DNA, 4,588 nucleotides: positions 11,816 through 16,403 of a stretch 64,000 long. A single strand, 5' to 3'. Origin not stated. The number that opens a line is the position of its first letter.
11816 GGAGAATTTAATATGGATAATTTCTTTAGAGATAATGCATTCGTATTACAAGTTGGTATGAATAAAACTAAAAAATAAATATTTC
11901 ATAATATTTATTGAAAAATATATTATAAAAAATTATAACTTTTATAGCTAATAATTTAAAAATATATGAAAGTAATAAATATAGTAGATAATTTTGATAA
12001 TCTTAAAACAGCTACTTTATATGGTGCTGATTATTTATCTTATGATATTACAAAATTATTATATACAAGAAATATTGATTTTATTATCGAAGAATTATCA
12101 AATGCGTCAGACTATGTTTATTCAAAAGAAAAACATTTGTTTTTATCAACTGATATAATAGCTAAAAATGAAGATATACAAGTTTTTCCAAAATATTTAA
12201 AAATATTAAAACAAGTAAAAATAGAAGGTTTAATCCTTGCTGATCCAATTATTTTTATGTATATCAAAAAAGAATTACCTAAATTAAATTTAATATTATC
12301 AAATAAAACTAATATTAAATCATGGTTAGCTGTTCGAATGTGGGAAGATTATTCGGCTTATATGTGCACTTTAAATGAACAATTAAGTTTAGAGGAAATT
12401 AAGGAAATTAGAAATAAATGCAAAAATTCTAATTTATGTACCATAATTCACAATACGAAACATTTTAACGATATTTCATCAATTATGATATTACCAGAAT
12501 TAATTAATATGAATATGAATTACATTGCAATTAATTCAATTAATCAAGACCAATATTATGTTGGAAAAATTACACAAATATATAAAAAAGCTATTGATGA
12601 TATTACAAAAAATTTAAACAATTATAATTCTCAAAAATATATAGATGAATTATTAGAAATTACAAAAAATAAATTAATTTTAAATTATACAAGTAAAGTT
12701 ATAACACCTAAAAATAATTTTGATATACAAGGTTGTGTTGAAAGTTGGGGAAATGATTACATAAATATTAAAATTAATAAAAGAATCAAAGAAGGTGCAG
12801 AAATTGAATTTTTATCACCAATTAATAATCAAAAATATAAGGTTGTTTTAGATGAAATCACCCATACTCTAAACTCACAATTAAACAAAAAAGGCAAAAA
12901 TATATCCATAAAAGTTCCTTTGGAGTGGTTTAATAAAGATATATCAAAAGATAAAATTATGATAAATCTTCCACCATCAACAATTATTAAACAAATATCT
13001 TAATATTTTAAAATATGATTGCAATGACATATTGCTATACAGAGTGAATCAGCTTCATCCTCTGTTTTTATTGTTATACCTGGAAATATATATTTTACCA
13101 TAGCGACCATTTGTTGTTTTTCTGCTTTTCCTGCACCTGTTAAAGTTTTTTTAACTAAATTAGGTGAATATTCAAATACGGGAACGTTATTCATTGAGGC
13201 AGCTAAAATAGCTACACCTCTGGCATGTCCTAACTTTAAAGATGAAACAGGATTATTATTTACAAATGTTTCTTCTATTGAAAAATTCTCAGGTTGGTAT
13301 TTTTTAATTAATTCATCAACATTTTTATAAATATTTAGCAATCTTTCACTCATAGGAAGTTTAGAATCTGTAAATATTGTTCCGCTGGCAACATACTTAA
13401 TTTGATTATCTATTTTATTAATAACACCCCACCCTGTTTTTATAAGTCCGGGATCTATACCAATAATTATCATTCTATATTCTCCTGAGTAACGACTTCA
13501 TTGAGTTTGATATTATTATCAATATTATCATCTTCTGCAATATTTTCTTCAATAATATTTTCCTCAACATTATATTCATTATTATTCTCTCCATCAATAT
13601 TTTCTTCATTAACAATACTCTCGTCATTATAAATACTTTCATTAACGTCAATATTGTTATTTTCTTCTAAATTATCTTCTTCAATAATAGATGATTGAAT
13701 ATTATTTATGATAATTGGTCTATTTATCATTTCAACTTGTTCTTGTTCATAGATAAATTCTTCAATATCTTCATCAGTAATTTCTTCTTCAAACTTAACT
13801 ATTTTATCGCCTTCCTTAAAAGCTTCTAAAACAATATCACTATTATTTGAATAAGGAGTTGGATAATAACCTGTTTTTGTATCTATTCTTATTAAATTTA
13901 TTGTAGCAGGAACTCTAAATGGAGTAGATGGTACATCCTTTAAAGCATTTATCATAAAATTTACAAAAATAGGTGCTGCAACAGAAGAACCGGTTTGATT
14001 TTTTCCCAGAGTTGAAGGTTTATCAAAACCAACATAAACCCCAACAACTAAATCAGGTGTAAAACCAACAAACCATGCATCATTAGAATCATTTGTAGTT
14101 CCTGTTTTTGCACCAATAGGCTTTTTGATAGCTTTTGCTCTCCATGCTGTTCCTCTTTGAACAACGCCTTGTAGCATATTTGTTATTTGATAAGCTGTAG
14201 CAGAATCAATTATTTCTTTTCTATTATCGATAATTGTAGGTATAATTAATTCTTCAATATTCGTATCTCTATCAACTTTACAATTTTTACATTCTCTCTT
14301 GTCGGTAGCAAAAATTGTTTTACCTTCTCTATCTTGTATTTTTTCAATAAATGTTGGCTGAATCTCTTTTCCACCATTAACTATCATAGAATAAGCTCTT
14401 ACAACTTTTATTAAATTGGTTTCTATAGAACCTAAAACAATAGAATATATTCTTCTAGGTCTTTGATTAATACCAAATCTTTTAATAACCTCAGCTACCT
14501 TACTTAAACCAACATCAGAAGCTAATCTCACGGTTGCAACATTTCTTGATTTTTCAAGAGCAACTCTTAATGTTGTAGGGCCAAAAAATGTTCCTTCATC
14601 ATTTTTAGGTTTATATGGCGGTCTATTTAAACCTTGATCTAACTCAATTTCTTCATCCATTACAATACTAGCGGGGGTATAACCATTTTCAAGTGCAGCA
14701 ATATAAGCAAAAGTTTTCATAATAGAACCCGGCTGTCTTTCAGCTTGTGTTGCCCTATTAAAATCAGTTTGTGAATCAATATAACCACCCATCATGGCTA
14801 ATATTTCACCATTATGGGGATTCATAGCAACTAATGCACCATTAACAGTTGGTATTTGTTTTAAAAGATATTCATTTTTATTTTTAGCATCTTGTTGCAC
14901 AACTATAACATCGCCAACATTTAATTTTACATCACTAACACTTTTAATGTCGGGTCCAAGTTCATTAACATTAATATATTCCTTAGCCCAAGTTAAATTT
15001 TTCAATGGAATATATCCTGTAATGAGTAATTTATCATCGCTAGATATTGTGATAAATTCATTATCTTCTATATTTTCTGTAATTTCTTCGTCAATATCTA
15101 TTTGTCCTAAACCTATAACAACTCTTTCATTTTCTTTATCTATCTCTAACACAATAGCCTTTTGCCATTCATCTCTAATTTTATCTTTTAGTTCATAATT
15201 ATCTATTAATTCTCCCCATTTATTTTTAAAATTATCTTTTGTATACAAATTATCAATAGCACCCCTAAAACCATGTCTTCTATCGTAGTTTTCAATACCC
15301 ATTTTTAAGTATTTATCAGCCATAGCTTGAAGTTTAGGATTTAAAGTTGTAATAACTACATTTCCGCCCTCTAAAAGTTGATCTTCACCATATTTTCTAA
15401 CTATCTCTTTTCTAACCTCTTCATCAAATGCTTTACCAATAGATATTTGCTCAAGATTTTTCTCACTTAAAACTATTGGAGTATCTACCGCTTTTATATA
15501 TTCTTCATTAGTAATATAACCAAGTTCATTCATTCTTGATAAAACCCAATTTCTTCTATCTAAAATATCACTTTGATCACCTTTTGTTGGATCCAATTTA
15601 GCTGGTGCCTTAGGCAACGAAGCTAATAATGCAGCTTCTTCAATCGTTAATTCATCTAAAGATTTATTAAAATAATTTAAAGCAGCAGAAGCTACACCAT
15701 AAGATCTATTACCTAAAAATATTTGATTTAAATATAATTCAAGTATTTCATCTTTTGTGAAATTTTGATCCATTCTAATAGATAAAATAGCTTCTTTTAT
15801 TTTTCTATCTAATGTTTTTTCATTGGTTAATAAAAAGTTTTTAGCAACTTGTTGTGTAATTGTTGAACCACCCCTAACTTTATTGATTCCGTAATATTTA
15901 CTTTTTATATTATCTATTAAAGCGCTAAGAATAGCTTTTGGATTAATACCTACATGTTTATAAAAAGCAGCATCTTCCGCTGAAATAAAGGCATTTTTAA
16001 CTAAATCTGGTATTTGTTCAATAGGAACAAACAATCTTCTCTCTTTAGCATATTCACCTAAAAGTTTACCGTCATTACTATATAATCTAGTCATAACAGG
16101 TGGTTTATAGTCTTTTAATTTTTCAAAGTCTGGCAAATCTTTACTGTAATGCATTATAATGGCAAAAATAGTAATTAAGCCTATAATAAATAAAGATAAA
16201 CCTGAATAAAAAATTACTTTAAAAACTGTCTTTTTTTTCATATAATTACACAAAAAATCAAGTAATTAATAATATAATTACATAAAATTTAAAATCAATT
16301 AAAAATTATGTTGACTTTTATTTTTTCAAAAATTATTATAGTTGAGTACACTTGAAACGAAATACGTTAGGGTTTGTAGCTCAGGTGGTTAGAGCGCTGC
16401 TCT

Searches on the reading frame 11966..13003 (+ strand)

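Call 9: search_protein_families(library=pfam, max_evalue=0.01, proteins=[window:11966-13003:+])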
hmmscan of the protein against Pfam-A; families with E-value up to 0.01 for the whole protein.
window:11966-13003:+ (345 aa): 1 family
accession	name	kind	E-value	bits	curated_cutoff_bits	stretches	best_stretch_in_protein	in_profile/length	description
PF01136.24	Peptidase_U32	-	2.2e-24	86.4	22.4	2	74-162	4-91/233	Peptidase family U32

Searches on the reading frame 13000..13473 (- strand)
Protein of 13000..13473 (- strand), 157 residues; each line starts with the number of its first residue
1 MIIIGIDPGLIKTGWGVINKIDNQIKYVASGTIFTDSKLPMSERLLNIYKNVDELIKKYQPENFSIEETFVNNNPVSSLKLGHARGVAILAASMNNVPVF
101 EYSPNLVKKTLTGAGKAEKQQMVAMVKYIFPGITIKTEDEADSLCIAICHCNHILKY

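Call 9: search_protein_families(library=pfam, max_evalue=0.01, proteins=[window:13000-13473:-])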
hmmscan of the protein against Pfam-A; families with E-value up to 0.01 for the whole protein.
window:13000-13473:- (157 aa): 1 family
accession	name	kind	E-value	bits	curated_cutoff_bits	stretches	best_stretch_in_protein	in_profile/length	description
PF02075.23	RuvC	-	4.2e-45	153.7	22.2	1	3-150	1-148/148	Crossover junction endodeoxyribonuclease RuvC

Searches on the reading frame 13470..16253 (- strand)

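Call 53: search_protein_families(library=pfam, max_evalue=0.0001, proteins=[window:13470-16253:-])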
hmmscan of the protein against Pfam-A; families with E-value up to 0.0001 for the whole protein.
window:13470-16253:- (927 aa): 3 families
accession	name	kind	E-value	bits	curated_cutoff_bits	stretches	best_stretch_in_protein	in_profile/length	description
PF00912.28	Transgly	-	6.3e-60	202.1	27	1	62-241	2-177/178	Transglycosylase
PF00905.27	Transpeptidase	-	1.2e-34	120.3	22.1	1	472-767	1-298/299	Penicillin binding protein transpeptidase domain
PF17092.11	PCB_OB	-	2.9e-14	54.2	27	1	329-470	1-111/111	Penicillin-binding protein OB-like domain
